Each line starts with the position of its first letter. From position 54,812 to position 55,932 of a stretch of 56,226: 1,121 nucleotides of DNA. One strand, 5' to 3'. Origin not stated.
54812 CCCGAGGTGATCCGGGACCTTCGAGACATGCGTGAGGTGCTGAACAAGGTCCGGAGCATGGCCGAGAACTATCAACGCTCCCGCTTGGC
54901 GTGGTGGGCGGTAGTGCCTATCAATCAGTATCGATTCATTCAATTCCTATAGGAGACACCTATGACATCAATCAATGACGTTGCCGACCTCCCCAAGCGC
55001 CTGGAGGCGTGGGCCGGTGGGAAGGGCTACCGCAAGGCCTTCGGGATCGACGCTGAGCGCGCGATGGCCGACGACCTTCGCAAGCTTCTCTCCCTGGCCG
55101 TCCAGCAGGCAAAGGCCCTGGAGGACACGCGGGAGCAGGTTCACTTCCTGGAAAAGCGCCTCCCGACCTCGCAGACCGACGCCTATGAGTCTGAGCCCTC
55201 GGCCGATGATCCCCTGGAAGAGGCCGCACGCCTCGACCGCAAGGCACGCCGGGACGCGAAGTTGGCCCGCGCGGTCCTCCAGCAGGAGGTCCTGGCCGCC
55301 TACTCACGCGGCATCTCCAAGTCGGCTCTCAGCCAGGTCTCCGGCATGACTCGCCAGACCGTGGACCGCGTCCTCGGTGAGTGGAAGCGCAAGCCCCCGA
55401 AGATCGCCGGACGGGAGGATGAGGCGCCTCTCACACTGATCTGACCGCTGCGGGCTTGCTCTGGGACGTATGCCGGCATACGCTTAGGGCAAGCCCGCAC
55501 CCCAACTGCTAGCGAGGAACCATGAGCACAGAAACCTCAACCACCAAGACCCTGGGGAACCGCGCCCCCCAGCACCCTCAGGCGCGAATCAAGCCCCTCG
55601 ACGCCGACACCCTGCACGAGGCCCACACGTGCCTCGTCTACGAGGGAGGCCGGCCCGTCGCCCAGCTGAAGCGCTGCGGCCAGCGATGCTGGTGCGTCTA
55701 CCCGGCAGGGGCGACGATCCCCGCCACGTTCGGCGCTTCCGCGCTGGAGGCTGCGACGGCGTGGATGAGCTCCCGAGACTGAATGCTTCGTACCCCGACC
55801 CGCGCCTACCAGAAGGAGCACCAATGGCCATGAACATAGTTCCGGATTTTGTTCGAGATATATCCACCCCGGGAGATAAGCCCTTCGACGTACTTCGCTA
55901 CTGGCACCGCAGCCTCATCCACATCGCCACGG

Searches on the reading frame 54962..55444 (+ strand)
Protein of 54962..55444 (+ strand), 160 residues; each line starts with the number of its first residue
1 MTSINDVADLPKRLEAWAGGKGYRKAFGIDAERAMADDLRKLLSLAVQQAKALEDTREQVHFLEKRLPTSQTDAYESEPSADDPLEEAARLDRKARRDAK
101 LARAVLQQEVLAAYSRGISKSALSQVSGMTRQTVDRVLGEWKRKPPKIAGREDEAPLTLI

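Call 17: search_protein_families(library=pfam, max_evalue=0.01, proteins=[window:54962-55444:+])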
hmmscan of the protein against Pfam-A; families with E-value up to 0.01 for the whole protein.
window:54962-55444:+ (160 aa): 3 families
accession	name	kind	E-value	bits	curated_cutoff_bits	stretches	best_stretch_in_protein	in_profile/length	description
PF13545.12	HTH_Crp_2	-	0.0004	20.7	27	1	100-143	2-48/70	Crp-like helix-turn-helix domain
PF24409.1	wHTH-PRTase_assc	-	0.0038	17.7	27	0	110-142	3-36/83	wHTH-PRTase associated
PF13384.12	HTH_23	-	0.0038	17.4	24.6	1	106-142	6-42/50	Homeodomain-like domain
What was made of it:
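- On CRP/FNR family (for protein 54962-55444): The HTH_Crp_2 hit scores 20.7 bits, below the 27-bit cut-off (call 17).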

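Call 18: search_protein_families(library=phrogs, max_evalue=0.01, proteins=[window:54962-55444:+])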
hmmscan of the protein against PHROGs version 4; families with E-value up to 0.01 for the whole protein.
window:54962-55444:+ (160 aa): 3 families
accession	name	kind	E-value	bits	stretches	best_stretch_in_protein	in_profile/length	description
phrog_7061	-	DNA, RNA and nucleotide metabolism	6.4e-07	30.8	1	78-139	5-66/70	HTH DNA binding protein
phrog_141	-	head and packaging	0.0019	18.7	0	115-144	13-38/183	terminase small subunit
phrog_686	-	DNA, RNA and nucleotide metabolism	0.0025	19.1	1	75-139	6-70/76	HTH DNA binding protein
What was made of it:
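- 54962..55444 (+): Best candidate regulator: a 160-aa protein with two long helices followed by a C-terminal helix-turn-helix. Its operon starts at operator 53672 and ends at operator 55468. Calls 17, 18 (HTH hits).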

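Call 43: find_homologous_proteins(query=window:54962-55444:+, max_evalue=0.001)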
Query window:54962-55444:+ (160 aa): 567 proteins with E <= 0.001 among 971 candidates; the best 120 are listed.
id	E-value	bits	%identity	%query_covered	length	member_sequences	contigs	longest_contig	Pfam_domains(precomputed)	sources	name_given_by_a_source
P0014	1.3e-94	332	100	100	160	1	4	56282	-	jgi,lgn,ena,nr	jgi:hypothetical protein|nr:MAG TPA: Cyclic AMP receptor-like protein [Caudoviricetes sp.]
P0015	6.6e-92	323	97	100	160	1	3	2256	-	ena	-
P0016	3.8e-91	321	96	100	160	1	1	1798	-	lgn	-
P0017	1.6e-90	319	96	100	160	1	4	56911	-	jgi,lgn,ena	jgi:hypothetical protein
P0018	1.7e-90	319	96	100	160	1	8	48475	-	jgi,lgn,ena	jgi:hypothetical protein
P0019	1.4e-88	313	93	100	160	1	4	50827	-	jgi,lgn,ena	jgi:hypothetical protein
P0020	9.4e-84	297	89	100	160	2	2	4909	-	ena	-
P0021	2.2e-83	296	89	100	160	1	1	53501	-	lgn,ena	-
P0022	7.4e-83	294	89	100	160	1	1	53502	-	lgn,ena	-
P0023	1.3e-82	293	89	100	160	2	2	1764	-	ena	-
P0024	5.4e-82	291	88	100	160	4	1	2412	-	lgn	-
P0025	1.3e-81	290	88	100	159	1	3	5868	-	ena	-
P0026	1.5e-81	290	86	100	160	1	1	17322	-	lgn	-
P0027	2.4e-81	289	88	100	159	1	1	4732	-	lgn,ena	-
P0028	6.1e-81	288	86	100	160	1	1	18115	-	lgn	-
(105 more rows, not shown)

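Call 58: search_solved_structures(query=A3, max_evalue=10, show_alignments=3)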
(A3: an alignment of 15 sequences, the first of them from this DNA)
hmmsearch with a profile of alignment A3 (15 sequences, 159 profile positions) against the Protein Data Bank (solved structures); distinct sequences matched with E-value up to 10: 4.
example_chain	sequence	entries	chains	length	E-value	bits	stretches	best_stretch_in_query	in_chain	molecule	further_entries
8e0m_A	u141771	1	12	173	0.17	15.1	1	36-111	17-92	BGL15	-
1res_A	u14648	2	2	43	0.19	15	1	104-139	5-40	GAMMA DELTA-RESOLVASE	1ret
2z99_A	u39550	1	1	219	0.54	13.5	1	99-138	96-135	Putative uncharacterized protein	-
28lk_A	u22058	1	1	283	0.56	13.4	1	21-82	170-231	complement-inhibiting protein ChiB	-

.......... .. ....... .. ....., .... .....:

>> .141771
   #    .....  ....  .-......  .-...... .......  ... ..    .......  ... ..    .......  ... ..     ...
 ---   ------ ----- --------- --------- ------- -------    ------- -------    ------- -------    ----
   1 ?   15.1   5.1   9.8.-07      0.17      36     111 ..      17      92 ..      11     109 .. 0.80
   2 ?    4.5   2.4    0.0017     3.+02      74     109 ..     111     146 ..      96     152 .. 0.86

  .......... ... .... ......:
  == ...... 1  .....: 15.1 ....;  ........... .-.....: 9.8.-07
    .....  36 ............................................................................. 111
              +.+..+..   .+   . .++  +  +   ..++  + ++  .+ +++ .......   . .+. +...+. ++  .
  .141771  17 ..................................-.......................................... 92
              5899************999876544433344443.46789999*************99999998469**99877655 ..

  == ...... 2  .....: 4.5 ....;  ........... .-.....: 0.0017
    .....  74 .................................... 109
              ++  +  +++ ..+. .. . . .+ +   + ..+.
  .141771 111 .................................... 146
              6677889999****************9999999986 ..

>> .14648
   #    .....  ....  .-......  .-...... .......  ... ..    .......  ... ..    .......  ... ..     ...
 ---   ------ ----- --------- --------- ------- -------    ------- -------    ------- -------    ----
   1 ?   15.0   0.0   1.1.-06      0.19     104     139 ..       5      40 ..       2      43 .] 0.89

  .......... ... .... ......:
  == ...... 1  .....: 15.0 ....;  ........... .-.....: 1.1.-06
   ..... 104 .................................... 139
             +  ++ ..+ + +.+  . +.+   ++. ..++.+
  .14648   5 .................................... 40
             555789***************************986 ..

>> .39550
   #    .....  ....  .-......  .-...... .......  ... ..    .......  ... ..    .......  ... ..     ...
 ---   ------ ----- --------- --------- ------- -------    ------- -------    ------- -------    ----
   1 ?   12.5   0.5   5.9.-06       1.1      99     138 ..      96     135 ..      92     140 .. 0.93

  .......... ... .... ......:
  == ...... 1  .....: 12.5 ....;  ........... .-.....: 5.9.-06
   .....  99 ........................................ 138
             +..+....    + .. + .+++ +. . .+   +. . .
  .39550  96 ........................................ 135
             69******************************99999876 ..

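Call 63: predict_structure(alignment_id=A4)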
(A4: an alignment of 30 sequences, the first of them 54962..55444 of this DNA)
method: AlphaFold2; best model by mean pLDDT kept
length: 160 residues; sequences in the alignment: 30
mean_pLDDT: 74.2   pTM: 0.35
mean pLDDT of the five models: 74.2, 74.1, 71.8, 63.5, 63.2
residues with pLDDT >= 90: 18; 70-90: 102; 50-70: 16; < 50: 24
segments of 3 or more residues with pLDDT < 50: 70-79, 149-160
pLDDT, mean of each block of 10 residues (from residue 1): 72 90 86 89 91 78 61 46 74 84 81 80 79 82 61 36
secondary structure, 60 per line:
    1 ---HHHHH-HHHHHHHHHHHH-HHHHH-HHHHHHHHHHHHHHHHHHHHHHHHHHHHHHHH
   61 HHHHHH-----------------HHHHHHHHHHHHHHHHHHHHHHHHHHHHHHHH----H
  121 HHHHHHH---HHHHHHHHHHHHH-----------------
elements in order: H4-8 H10-21 H23-27 H29-66 H84-115 H120-127 H131-143
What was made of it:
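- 54962..55444 (+): Call 63 (AF2 pLDDT 74).
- On CRP/FNR family (for protein 54962-55444): The protein has 160 aa, is predicted all-helical and has no cNMP domain (call 63).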

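Call 66: fold_search(model_id=the predicted structure, library=pdb)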
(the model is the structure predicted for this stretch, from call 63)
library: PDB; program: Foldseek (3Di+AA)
matches with E <= 10: 473; with E <= 0.001: 0
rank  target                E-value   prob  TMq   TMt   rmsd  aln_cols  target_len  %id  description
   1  2r0q_C                1.6e-01  0.72  0.22  0.18  22.9       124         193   18  Crystal structure of a serine recombinase- DNA regulatory complex (released 2008-04-01)
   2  9a4r_A                1.9e-01  0.96  0.24  0.18  10.7        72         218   21  Integrative model of RPSH-RPOB by crosslinking MS and deep learning (released 2024-09-18)
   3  3cuo_D                5.2e-01  0.69  0.21  0.33   6.9        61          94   21  Crystal structure of the predicted DNA-binding transcriptional regulator from E. coli (released 2008-06-17)
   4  1k78_A                6.3e-01  1.00  0.25  0.32   0.5        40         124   18  Pax5(1-149)+Ets-1(331-440)+DNA (released 2002-01-04)
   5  2r0q_D                7.1e-01  0.21  0.22  0.19  15.7       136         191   18  Crystal structure of a serine recombinase- DNA regulatory complex (released 2008-04-01)
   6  6pax_A                7.6e-01  0.99  0.25  0.30   0.6        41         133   15  CRYSTAL STRUCTURE OF THE HUMAN PAX-6 PAIRED DOMAIN-DNA COMPLEX REVEALS A GENERAL MODEL FOR PAX PROTEIN-DNA INTERACTION (released 1999-07-13)
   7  7bhy_A                8.1e-01  0.91  0.26  0.64   2.3        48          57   25  DNA-binding domain of DeoR in complex with the DNA operator (released 2021-11-10)
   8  4hob_D                8.6e-01  0.75  0.23  0.56   9.2        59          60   20  The crystal structure of the Zalpha domain from Cyprinid Herpes virus 3 (released 2013-09-11)
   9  4ev0_A                8.6e-01  0.35  0.22  0.18   5.1        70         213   24  Crystal Structure of Thermus thermophilus Catabolite Activator Protein (released 2012-06-20)
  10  7bhy_B                9.2e-01  0.82  0.23  0.64   7.3        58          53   19  DNA-binding domain of DeoR in complex with the DNA operator (released 2021-11-10)
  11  7bhy_C                9.8e-01  0.80  0.24  0.58   3.1        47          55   21  DNA-binding domain of DeoR in complex with the DNA operator (released 2021-11-10)
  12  1gdt_A                1.0e+00  0.72  0.21  0.18   9.4        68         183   20  CRYSTAL STRUCTURE OF A SITE-SPECIFIC RECOMBINASE, GAMMA-DELTA RESOLVASE COMPLEXED WITH A 34 BP CLEAVAGE SITE (released 1996-04-03)
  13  4hob_B                1.1e+00  0.66  0.23  0.53   9.2        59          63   20  The crystal structure of the Zalpha domain from Cyprinid Herpes virus 3 (released 2013-09-11)
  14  7dwm_B                1.1e+00  0.60  0.23  0.17   9.7        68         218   18  Crystal structure of the phage VqmA-DPO complex (released 2021-05-05)
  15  4rgu_B                1.1e+00  0.44  0.24  0.26   9.0        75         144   20  Crystal Structure of Putative MarR Family Transcriptional Regulator HcaR from Acinetobacter sp. ADP complexed with fer (released 2015-03-04)
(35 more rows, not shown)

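Call 77: find_encoding_contigs(protein=window:54962-55444:+, flank=10000, max_places=3)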
Protein window:54962-55444:+ (160 aa): 4 contigs read that carry it; 1 place shown.
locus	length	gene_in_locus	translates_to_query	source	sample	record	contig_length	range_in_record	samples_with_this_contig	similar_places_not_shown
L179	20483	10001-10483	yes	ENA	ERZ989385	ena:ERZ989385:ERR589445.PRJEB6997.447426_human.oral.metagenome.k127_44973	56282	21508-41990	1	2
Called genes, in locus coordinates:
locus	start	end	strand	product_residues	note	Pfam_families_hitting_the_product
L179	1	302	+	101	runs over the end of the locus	-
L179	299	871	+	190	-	-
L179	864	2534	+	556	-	PF00176:SNF2-rel_dom, PF00271:Helicase_C (weak)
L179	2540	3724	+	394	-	PF12705:PDDEXK_1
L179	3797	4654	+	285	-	PF13479:AAA_24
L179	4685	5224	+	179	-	PF05037:DUF669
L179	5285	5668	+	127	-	-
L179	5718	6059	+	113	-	-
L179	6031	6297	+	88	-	-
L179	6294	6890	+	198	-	-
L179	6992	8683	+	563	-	PF03237:Terminase_6N, PF17289:Terminase_6C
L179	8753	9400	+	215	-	-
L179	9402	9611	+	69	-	-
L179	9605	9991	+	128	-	-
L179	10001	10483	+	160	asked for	-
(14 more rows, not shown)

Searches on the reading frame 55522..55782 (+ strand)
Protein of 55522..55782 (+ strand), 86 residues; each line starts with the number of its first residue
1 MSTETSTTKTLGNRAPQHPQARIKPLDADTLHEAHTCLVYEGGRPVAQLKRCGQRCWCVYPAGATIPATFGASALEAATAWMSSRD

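Call 17: search_protein_families(library=pfam, max_evalue=0.01, proteins=[window:55522-55782:+])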
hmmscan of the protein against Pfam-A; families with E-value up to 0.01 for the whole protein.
window:55522-55782:+ (86 aa): 1 family
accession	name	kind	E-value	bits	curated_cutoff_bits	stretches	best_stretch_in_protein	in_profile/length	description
PF00086.23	Thyroglobulin_1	-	0.0058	16.5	20.6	1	53-69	42-58/67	Thyroglobulin type-1 repeat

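Call 18: search_protein_families(library=phrogs, max_evalue=0.01, proteins=[window:55522-55782:+])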
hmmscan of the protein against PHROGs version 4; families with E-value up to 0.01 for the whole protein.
window:55522-55782:+ (86 aa): 0 families

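Call 75: search_protein_families(library=pfam, max_evalue=10, proteins=[window:55522-55782:+])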
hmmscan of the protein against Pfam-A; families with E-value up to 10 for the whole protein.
window:55522-55782:+ (86 aa): 1 family
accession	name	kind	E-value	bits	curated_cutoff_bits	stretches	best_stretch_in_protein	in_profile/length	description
PF00086.23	Thyroglobulin_1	-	0.0058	16.5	20.6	1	53-69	42-58/67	Thyroglobulin type-1 repeat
